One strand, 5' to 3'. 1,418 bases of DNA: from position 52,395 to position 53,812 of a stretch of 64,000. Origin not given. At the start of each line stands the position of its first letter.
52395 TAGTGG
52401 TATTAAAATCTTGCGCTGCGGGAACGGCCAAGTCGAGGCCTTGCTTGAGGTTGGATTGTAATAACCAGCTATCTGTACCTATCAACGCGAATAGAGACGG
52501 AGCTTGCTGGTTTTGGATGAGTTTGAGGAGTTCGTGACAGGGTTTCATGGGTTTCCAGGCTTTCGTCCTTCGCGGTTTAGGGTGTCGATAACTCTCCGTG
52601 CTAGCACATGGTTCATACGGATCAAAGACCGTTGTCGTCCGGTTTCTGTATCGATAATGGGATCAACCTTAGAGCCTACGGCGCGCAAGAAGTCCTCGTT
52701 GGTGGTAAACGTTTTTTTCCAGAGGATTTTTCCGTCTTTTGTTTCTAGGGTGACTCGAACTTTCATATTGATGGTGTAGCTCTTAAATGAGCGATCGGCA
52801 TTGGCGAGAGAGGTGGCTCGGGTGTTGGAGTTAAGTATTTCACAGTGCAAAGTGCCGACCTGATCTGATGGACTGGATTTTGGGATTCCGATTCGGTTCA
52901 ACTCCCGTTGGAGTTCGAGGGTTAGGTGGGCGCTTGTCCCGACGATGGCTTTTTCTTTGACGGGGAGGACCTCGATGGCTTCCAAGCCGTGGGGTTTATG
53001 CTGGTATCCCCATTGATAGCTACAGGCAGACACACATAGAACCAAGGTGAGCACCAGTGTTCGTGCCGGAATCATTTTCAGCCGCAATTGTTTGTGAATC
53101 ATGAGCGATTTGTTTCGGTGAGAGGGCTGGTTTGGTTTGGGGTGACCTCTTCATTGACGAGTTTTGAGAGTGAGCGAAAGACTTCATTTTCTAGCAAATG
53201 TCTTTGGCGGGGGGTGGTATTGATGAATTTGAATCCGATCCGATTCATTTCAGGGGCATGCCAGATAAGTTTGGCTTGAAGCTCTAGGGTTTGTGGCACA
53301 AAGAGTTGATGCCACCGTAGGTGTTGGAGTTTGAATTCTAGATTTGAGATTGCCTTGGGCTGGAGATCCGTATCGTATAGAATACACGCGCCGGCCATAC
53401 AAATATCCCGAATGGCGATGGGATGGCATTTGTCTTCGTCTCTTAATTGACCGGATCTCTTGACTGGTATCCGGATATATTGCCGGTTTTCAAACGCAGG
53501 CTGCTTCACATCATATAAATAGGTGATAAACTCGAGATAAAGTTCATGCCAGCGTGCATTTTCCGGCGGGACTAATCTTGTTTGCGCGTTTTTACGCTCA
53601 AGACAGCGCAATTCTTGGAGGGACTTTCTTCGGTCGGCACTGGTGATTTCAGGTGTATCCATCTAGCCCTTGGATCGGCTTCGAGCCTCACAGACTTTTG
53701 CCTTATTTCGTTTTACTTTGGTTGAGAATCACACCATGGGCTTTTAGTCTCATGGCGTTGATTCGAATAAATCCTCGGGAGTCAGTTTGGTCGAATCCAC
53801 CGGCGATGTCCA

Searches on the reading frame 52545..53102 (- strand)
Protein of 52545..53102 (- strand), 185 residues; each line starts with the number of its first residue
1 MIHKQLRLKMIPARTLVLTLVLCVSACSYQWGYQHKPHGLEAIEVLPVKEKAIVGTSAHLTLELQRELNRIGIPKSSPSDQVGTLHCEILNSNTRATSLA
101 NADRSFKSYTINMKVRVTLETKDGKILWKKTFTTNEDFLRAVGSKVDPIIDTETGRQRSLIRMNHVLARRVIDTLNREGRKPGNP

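Call 3: search_protein_families(library=pfam, proteins=[window:52545-53102:-], max_evalue=0.01)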
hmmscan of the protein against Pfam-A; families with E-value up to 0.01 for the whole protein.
window:52545-53102:- (185 aa): 1 family
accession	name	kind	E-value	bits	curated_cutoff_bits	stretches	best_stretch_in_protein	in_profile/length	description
PF04390.17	LptE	-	2.3e-05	25.5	23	1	42-174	3-117/118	Lipopolysaccharide-assembly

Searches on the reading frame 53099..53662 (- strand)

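Call 3: search_protein_families(library=pfam, proteins=[window:53099-53662:-], max_evalue=0.01)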
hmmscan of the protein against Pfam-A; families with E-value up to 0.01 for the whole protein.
window:53099-53662:- (187 aa): 1 family
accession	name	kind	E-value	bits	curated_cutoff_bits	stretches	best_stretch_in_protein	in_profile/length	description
PF07238.19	PilZ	-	2.7e-09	37.7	22.5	1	58-162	1-101/102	PilZ domain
